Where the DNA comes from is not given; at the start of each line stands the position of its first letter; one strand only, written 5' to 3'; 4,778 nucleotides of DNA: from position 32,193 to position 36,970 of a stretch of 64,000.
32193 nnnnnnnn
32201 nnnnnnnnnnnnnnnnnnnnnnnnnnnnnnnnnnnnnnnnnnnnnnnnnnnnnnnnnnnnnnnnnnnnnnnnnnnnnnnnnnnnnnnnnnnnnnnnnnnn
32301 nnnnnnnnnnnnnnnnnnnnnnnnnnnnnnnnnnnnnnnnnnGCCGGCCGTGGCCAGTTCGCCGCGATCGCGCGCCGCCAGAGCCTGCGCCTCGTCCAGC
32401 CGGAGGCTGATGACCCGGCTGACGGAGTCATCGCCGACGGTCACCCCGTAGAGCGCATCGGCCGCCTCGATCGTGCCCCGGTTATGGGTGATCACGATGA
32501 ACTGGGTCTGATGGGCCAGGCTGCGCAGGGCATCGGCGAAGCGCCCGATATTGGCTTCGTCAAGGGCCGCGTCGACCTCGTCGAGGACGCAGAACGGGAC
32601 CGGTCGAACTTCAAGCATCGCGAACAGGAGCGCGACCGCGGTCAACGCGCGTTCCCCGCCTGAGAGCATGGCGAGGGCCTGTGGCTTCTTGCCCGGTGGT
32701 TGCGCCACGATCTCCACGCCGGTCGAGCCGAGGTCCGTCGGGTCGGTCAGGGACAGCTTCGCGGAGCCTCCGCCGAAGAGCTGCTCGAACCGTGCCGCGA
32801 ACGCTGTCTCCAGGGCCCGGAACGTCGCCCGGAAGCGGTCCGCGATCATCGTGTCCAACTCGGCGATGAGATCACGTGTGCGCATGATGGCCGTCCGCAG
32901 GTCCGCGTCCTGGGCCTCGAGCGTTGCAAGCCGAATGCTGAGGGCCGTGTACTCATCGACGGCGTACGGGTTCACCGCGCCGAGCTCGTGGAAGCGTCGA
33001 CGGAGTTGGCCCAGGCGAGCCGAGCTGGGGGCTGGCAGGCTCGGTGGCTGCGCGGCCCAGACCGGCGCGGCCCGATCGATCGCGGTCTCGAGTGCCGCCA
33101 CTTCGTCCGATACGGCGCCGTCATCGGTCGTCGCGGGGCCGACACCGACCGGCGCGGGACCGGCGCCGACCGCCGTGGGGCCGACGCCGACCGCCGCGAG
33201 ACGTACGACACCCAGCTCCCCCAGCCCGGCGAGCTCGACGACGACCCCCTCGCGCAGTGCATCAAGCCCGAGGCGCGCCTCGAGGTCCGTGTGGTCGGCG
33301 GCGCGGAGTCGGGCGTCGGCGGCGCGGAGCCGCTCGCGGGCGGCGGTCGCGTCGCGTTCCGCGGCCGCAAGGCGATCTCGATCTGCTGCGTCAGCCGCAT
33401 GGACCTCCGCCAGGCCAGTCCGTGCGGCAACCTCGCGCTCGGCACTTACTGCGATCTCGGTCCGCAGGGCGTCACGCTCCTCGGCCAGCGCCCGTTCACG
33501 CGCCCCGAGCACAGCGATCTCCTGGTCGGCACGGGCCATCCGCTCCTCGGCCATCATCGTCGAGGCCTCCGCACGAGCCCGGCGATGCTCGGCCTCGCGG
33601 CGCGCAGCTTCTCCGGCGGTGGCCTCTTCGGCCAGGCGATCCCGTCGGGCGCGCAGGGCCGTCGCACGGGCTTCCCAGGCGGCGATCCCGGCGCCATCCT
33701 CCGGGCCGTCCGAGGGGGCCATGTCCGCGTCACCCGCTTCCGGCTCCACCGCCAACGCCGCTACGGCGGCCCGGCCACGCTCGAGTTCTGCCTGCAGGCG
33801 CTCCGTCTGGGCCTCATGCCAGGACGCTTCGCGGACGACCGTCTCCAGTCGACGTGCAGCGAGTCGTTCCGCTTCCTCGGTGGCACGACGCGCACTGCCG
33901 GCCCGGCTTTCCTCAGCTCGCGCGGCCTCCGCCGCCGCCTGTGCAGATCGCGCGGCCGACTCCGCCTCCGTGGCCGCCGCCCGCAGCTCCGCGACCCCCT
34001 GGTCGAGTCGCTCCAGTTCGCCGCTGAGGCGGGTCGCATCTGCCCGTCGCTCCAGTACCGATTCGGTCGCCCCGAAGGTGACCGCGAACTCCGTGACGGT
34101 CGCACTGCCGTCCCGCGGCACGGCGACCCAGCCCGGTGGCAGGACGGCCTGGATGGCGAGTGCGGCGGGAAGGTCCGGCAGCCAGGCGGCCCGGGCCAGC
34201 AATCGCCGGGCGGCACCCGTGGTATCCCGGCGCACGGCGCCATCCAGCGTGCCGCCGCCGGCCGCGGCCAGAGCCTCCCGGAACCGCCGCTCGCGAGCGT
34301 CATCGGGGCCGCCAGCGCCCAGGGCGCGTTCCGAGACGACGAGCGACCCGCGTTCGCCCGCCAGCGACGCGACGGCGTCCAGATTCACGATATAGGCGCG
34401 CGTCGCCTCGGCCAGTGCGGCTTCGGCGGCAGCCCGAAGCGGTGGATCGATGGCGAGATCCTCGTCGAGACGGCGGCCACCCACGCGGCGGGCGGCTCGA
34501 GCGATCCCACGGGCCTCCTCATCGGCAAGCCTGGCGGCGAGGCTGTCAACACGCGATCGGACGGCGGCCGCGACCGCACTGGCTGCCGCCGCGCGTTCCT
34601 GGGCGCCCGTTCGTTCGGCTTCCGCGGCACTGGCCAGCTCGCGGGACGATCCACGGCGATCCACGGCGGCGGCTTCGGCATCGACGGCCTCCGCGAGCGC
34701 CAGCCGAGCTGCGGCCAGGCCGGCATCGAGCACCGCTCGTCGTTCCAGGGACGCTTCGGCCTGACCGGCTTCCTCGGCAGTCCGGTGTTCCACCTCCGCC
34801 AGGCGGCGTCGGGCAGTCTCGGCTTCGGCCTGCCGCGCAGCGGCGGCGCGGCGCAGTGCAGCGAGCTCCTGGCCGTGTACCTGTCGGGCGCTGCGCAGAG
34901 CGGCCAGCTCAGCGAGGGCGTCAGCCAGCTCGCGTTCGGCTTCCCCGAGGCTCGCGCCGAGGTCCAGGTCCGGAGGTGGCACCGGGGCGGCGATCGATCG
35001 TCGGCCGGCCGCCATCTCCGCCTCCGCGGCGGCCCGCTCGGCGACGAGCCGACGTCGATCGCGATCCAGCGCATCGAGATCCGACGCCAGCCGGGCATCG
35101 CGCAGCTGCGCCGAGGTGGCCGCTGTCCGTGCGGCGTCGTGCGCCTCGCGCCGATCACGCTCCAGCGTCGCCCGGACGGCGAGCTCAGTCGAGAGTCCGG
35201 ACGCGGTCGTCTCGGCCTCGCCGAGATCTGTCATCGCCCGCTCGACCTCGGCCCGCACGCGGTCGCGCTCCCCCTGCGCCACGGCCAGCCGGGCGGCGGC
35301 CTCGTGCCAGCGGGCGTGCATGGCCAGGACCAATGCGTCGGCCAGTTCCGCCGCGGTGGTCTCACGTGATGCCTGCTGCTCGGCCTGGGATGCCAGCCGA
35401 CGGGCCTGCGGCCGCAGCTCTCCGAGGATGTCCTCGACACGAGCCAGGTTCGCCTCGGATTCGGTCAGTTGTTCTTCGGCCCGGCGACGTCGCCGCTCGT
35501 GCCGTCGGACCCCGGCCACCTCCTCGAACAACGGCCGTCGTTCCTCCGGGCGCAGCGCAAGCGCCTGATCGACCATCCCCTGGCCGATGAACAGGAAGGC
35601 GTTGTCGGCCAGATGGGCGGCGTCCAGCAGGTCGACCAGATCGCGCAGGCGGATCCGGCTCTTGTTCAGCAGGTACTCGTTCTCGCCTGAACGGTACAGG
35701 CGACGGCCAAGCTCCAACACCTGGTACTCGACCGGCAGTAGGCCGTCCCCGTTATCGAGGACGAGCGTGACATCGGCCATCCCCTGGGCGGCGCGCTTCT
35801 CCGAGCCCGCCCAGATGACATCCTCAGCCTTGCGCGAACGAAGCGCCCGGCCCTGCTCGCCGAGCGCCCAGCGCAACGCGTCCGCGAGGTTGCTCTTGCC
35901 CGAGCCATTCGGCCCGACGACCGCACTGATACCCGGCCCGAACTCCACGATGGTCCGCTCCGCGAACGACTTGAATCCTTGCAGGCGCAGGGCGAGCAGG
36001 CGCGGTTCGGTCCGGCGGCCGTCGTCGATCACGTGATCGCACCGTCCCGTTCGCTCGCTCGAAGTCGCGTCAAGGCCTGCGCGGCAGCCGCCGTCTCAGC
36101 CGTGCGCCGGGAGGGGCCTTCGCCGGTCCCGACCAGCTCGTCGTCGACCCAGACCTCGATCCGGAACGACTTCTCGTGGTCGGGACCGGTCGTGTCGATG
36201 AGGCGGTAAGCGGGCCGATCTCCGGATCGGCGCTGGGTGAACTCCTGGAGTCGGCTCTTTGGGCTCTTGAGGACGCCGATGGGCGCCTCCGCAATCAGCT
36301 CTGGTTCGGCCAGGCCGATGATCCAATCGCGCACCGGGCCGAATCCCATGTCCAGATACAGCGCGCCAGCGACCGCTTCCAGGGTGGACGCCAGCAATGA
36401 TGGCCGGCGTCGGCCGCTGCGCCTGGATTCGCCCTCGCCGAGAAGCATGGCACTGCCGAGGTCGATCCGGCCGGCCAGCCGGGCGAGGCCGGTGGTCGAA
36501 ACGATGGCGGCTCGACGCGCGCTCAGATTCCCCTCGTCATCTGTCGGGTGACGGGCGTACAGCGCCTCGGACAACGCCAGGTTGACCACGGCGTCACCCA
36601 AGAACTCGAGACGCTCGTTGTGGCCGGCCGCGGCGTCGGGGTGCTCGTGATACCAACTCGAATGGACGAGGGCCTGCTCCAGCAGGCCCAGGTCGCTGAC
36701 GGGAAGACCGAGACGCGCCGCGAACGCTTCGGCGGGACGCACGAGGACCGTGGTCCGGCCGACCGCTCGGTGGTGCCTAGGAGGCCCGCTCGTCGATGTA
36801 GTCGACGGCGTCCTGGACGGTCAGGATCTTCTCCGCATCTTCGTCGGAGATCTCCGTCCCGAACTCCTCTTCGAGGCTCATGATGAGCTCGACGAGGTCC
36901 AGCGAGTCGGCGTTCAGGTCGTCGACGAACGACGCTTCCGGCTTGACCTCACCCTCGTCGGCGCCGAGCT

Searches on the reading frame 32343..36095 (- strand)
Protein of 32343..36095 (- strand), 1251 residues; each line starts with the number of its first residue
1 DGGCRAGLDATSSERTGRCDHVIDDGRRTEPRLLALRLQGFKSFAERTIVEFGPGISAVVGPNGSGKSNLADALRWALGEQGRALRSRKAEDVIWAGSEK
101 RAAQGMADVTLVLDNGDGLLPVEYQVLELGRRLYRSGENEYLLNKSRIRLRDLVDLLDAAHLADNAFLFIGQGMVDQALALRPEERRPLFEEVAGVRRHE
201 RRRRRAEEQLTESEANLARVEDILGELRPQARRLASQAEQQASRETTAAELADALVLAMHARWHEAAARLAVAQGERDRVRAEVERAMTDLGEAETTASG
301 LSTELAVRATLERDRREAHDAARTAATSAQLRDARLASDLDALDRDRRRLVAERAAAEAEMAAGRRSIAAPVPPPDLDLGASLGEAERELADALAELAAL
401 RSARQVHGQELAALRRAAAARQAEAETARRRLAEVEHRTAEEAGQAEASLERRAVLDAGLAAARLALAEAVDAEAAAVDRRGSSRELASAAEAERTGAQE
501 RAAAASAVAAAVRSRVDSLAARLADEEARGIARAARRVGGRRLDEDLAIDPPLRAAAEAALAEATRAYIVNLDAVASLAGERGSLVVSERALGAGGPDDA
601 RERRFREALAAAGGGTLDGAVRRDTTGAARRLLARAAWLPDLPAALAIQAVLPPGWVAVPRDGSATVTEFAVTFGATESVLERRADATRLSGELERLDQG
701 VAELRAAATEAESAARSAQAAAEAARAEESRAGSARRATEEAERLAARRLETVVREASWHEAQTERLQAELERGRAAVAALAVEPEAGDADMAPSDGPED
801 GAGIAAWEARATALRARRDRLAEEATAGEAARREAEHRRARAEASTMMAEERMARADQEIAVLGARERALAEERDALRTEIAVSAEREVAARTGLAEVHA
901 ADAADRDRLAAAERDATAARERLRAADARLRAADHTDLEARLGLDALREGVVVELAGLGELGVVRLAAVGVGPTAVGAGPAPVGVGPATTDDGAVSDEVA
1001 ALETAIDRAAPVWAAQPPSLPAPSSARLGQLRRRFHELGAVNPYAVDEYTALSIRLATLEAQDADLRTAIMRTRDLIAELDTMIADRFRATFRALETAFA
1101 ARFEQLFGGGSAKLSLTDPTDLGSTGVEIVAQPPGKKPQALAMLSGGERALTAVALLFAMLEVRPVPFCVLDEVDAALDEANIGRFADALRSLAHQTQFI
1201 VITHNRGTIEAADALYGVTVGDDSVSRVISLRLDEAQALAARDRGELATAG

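Call 61: search_protein_families(library=pfam, proteins=[window:32343-36095:-], max_evalue=0.00001)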
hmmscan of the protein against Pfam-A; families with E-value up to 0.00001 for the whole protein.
window:32343-36095:- (1251 aa): 4 families
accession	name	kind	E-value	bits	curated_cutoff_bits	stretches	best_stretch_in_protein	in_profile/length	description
PF02463.25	SMC_N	-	1.2e-64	218.2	40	1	35-1225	4-218/220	RecF/RecN/SMC N terminal domain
PF13476.12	AAA_23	-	1.5e-15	58.8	27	1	36-237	2-176/201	AAA domain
PF13304.12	AAA_21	-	1e-12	49.2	27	1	56-127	1-63/304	AAA domain, putative AbiEii toxin, Type IV TA system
PF13175.12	AAA_15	-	5.6e-06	26.6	32.1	0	36-81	6-50/374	AAA ATPase domain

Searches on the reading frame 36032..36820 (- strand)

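Call 61: search_protein_families(library=pfam, proteins=[window:36032-36820:-], max_evalue=0.00001)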
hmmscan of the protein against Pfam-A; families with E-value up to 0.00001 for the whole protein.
window:36032-36820:- (263 aa): 3 families
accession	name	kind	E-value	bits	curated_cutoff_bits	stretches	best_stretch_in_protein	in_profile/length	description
PF14622.11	Ribonucleas_3_3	-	2.7e-32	112.1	35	1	45-167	3-120/128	Ribonuclease-III-like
PF00636.31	Ribonuclease_3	-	2.3e-21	76.9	27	1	69-159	1-102/102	Ribonuclease III domain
PF00035.32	dsrm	-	8.3e-18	65.2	23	1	187-253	1-66/66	Double-stranded RNA binding motif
